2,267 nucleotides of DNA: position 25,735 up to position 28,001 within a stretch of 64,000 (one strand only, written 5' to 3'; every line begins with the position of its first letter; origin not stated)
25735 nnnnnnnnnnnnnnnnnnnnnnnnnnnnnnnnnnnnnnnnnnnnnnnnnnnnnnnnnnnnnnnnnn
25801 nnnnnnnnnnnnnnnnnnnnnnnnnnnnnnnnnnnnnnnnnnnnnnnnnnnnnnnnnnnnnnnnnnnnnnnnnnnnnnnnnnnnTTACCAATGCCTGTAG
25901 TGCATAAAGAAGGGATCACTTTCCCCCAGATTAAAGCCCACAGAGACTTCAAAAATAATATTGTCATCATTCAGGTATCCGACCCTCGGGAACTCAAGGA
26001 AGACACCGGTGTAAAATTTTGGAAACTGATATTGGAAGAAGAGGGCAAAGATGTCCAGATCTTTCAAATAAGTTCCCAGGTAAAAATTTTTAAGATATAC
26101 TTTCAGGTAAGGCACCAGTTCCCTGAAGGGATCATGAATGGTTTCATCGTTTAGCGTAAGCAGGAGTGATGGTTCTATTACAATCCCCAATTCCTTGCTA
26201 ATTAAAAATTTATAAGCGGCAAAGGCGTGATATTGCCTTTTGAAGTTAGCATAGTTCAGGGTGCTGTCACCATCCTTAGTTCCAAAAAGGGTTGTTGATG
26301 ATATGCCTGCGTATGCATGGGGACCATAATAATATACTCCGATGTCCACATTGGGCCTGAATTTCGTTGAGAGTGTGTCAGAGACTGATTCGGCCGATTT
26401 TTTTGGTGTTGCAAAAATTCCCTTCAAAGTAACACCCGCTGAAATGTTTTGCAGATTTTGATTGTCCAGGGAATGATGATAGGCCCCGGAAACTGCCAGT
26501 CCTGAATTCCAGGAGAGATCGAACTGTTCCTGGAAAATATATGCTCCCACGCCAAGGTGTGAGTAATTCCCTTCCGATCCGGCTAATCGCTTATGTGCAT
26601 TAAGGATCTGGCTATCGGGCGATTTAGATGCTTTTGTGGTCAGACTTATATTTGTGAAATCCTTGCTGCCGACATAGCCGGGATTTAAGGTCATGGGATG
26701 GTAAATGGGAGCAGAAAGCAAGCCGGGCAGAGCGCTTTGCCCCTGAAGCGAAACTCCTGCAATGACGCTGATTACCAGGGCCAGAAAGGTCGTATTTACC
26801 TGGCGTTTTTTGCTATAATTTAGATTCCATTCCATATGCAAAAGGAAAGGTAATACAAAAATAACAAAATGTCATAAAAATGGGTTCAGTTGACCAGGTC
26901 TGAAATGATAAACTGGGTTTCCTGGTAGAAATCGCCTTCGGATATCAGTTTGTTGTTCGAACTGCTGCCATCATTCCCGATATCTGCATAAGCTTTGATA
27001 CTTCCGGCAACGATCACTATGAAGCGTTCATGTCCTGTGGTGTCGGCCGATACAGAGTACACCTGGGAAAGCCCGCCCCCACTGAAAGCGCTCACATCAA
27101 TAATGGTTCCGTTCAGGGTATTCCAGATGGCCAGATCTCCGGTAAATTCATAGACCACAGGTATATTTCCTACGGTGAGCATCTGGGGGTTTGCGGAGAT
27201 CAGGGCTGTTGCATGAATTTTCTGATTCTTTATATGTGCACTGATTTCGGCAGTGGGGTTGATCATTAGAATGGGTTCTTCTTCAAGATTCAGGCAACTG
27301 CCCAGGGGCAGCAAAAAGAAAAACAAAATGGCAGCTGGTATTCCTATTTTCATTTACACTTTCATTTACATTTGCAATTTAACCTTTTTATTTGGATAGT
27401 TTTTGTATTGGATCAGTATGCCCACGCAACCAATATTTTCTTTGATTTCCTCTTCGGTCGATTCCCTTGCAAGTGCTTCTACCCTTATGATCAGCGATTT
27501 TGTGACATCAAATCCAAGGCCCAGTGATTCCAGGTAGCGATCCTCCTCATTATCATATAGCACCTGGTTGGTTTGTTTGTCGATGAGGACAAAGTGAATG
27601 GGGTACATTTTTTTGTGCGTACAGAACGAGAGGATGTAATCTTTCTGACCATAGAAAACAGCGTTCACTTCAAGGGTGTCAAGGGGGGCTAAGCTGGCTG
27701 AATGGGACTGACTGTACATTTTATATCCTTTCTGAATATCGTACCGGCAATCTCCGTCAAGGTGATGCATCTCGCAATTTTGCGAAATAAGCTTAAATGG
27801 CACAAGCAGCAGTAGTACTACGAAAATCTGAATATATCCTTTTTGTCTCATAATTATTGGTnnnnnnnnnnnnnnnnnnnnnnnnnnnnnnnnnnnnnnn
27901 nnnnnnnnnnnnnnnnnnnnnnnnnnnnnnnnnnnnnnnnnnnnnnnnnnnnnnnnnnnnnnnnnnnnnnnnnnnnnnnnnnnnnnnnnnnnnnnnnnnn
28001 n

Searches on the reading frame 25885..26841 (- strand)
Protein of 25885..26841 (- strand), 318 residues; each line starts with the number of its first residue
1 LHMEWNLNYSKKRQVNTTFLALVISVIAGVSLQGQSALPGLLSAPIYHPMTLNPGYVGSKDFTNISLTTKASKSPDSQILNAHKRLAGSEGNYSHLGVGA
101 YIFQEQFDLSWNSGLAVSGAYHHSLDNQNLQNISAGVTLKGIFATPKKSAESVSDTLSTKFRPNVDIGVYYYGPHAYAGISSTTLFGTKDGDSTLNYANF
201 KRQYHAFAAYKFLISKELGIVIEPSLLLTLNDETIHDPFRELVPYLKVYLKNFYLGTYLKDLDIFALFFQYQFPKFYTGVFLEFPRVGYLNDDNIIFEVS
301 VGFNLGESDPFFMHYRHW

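Call 4: search_protein_families(library=pfam, proteins=[window:25885-26841:-], max_evalue=0.01)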
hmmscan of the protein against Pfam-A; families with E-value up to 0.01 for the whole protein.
window:25885-26841:- (318 aa): 1 family
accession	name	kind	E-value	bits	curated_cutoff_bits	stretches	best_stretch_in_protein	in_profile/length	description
PF11751.14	PorP_SprF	-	5.5e-20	72.5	22.3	1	47-303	14-273/273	Type IX secretion system membrane protein PorP/SprF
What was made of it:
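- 25885..26841 (-): Block B: PorP/SprF-family outer-membrane protein. PF11751 72.5 bits against a 22.3 cutoff (call 4).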

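Call 5: search_protein_families(library=ncbifam, proteins=[window:25885-26841:-], max_evalue=0.01)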
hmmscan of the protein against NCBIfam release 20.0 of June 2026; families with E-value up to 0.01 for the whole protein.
window:25885-26841:- (318 aa): 1 family
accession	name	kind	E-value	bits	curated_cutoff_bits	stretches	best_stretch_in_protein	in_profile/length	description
TIGR03519.1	T9SS_PorP_fam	subfamily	5.9e-19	68.6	90.55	1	42-304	26-291/292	PorP/SprF family type IX secretion system membrane protein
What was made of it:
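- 25885..26841 (-): TIGR03519 68.6 bits against a 90.55 cutoff (call 5).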

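Call 54: search_protein_families(library=padloc, proteins=[window:25885-26841:-], max_evalue=0.001)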
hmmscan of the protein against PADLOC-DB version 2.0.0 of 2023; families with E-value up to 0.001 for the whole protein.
window:25885-26841:- (318 aa): 0 families

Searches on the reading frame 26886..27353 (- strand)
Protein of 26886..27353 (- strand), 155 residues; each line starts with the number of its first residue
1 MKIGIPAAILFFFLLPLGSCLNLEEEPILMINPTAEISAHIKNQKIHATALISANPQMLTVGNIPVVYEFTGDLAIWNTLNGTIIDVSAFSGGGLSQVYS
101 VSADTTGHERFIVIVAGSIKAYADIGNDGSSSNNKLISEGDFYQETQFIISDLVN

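Call 4: search_protein_families(library=pfam, proteins=[window:26886-27353:-], max_evalue=0.01)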
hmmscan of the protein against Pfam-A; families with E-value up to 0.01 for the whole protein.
window:26886-27353:- (155 aa): 0 families

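Call 5: search_protein_families(library=ncbifam, proteins=[window:26886-27353:-], max_evalue=0.01)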
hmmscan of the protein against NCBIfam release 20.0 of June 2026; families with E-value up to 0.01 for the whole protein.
window:26886-27353:- (155 aa): 0 families

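Call 54: search_protein_families(library=padloc, proteins=[window:26886-27353:-], max_evalue=0.001)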
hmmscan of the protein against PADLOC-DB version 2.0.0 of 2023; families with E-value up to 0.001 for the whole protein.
window:26886-27353:- (155 aa): 0 families

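Call 82: search_solved_structures(query=window:26886-27353:-, max_evalue=1)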
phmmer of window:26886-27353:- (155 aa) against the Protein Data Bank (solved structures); distinct sequences matched with E-value up to 1: 1.
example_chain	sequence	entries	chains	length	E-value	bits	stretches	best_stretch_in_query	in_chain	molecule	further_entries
8f6t_A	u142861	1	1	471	0.42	13.7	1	10-113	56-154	Alkane 1-monooxygenase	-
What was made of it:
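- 26886..27353 (-): 155-aa lipoprotein. It is lineage-specific and belongs to neither conserved block. No family or PDB match (calls 4, 5, 82).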

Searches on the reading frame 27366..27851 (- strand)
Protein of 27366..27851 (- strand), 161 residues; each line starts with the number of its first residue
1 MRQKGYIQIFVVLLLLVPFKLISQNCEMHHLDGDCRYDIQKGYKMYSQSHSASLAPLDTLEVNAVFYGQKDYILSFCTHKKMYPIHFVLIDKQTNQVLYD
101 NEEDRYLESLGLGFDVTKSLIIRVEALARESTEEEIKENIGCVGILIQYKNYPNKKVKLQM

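Call 4: search_protein_families(library=pfam, proteins=[window:27366-27851:-], max_evalue=0.01)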
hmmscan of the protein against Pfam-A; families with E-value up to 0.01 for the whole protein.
window:27366-27851:- (161 aa): 0 families

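Call 5: search_protein_families(library=ncbifam, proteins=[window:27366-27851:-], max_evalue=0.01)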
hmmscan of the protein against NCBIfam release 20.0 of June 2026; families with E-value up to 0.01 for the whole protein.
window:27366-27851:- (161 aa): 0 families

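Call 17: find_homologous_proteins(query=window:27366-27851:-, max_evalue=0.001)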
Query window:27366-27851:- (161 aa): 277 proteins with E <= 0.001 among 348 candidates; the best 120 are listed.
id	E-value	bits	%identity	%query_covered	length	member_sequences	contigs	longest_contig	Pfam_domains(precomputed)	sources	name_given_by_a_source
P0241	3.1e-97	341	94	100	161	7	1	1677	-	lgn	-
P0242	9.1e-92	323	86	100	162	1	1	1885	-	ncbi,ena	-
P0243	2.1e-88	312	84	100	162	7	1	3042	-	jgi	-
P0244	7.2e-87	307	83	100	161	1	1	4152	-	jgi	jgi:hypothetical protein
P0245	1.7e-86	306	82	100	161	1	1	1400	-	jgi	-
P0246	5.7e-86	304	80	100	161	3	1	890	-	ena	-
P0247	1.8e-85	302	81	100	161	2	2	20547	-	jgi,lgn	jgi:hypothetical protein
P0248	1.5e-84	299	78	100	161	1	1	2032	-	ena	-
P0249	2.1e-84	299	80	100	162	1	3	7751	-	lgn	-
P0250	3.0e-84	298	79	100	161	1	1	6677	-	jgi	jgi:hypothetical protein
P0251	8.7e-84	297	78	100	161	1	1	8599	-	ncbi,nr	ncbi:MAG: hypothetical protein QNK35_13950 [Bacteroides sp.]|nr:hypothetical protein [Bacteroides sp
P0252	1.9e-83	296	79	100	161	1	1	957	-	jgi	jgi:hypothetical protein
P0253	2.2e-83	296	80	100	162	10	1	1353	-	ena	-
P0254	3.3e-83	295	79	100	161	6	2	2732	-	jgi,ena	-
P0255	3.6e-83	295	83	88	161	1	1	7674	-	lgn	-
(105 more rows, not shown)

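Call 26: search_protein_families(library=pfam, alignment_id=A3, max_evalue=0.1)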
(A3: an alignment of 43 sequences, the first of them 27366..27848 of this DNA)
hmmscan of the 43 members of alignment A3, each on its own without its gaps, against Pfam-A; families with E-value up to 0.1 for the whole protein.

A. member 1, window:27366-27848:- (160 aa): 1 family
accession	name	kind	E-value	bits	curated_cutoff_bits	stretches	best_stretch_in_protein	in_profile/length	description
PF20356.3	DUF6651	-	0.082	13.9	27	0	36-74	57-95/113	Family of unknown function (DUF6651)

B. families by the number of members that match (of 43 scanned): 12 families
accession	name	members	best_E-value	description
PF18719.7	ArlS_N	5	0.003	ArlS sensor domain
PF18220.6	BspA_v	2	0.047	Adhesin BspA variable domain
PF20356.3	DUF6651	2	0.051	Family of unknown function (DUF6651)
PF25542.1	zf-CCCH_12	1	0.0082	CCCH zinc finger domain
PF12424.13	ATP_Ca_trans_C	1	0.015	Plasma membrane calcium transporter ATPase C terminal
PF00768.25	Peptidase_S11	1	0.025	D-alanyl-D-alanine carboxypeptidase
PF24699.1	DUF7663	1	0.028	Domain of unknown function (DUF7663)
PF22007.2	DUF6930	1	0.04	Domain of unknown function (DUF6930)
PF18624.6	CdiI_4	1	0.047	CDI immunity protein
PF08884.16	Flagellin_D3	1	0.06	Flagellin D3 domain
PF15532.11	Ntox30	1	0.09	Bacterial toxin 30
PF18994.6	Prophage_tailD1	1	0.096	Prophage endopeptidase tail N-terminal domain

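Call 35: predict_structure(alignment_id=A5)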
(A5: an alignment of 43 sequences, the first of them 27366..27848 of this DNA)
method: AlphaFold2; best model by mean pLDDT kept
length: 160 residues; sequences in the alignment: 43
mean_pLDDT: 78.9   pTM: 0.72
mean pLDDT of the five models: 78.9, 75.7, 74.2, 72.2, 71.2
residues with pLDDT >= 90: 36; 70-90: 81; 50-70: 38; < 50: 5
segments of 3 or more residues with pLDDT < 50: 37-39
pLDDT, mean of each block of 10 residues (from residue 1): 72 70 62 51 74 87 85 85 92 95 88 87 89 80 82 63
secondary structure, 60 per line:
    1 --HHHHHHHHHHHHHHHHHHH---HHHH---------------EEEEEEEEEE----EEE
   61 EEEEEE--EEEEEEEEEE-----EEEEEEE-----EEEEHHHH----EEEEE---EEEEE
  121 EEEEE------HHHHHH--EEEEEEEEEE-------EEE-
elements in order: H3-21 H25-28 E44-53 E58-66 E69-78 E84-90 E96-99 H100-103 E108-112 E116-125 H132-137 E140-149 E157-159

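Call 43: fold_search(model_id=the predicted structure, library=pdb)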
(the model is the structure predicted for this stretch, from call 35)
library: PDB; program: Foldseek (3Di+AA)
matches with E <= 10: 1633; with E <= 0.001: 2
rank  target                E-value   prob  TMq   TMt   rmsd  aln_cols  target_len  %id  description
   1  4dxz                  5.5e-04  1.00  0.33  0.43   6.6       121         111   16  crystal structure of a PliG-Ec mutant, a periplasmic lysozyme inhibitor of g-type lysozyme from Escherichia coli (released 2012-06-20)
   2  4dzg                  9.8e-04  1.00  0.43  0.56   5.9       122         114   13  Crystal structure of Aeromonas hydrophila PliG, a periplasmic lysozyme inhibitor of g-type lysozyme (released 2012-06-13)
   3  4dy5_A                2.3e-03  1.00  0.35  0.46   6.3       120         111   16  Crystal structure of Salmonella Typhimurium PliG, a periplasmic lysozyme inhibitor of g-type lysozyme (released 2012-06-13)
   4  4dy3_A                2.7e-03  0.99  0.33  0.43   6.8       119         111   15  crystal structure of Escherichia coli PliG, a periplasmic lysozyme inhibitor of g-type lysozyme (released 2012-06-13)
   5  9ev7_C                3.2e-03  1.00  0.46  0.19   5.3       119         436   13  3DFlex refinement of the CryoEM structure of DeCLIC nanodisc with 10mM EDTA in asym state (released 2025-04-09)
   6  9i0y_0                3.4e-03  0.92  0.28  0.35  10.6       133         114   10  Recombinant Ena2A fibers (released 2025-03-12)
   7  9i0y_a                4.0e-03  0.91  0.27  0.34  10.6       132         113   10  Recombinant Ena2A fibers (released 2025-03-12)
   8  9ues_B                5.0e-03  1.00  0.50  0.21   3.2       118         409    7  Crystal structure of an inactive TKSP mutant in complex with the TKS propeptide (released 2026-02-18)
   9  3afg_A                5.7e-03  1.00  0.48  0.17   3.8       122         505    7  Crystal structure of ProN-Tk-SP from Thermococcus kodakaraensis (released 2010-08-04)
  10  7rrm_A                5.7e-03  1.00  0.44  0.66   3.8       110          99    5  Structure of the human TMED1 (p24gamma1) Golgi dynamics Domain (released 2021-10-20)
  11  4dy5_C                5.7e-03  0.99  0.33  0.45   5.6       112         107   13  Crystal structure of Salmonella Typhimurium PliG, a periplasmic lysozyme inhibitor of g-type lysozyme (released 2012-06-13)
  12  5b2g_D                6.3e-03  1.00  0.42  0.52   3.6       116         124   14  Crystal structure of human claudin-4 in complex with C-terminal fragment of Clostridium perfringens enterotoxin (released 2016-10-05)
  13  4dy5_B                7.1e-03  1.00  0.37  0.50   5.0       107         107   15  Crystal structure of Salmonella Typhimurium PliG, a periplasmic lysozyme inhibitor of g-type lysozyme (released 2012-06-13)
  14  7vmf_A                7.1e-03  0.80  0.25  0.34   7.2       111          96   13  Crystal structure of Arabidopsis thaliana HDT2 (released 2022-09-21)
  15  3afg_B                7.5e-03  1.00  0.48  0.17   3.4       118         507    7  Crystal structure of ProN-Tk-SP from Thermococcus kodakaraensis (released 2010-08-04)
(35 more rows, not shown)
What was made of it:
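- The p161 fold matches are generic (call 43).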

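Call 54: search_protein_families(library=padloc, proteins=[window:27366-27851:-], max_evalue=0.001)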
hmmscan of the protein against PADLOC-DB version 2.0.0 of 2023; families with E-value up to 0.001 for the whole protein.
window:27366-27851:- (161 aa): 0 families

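Call 81: search_solved_structures(query=A3, max_evalue=1)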
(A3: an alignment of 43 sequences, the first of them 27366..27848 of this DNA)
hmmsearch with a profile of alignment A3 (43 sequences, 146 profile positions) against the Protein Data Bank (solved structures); distinct sequences matched with E-value up to 1: 1.
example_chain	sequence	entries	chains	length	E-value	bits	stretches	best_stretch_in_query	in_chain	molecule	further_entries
5oix_A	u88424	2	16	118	0.6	13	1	88-136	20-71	Phosphoprotein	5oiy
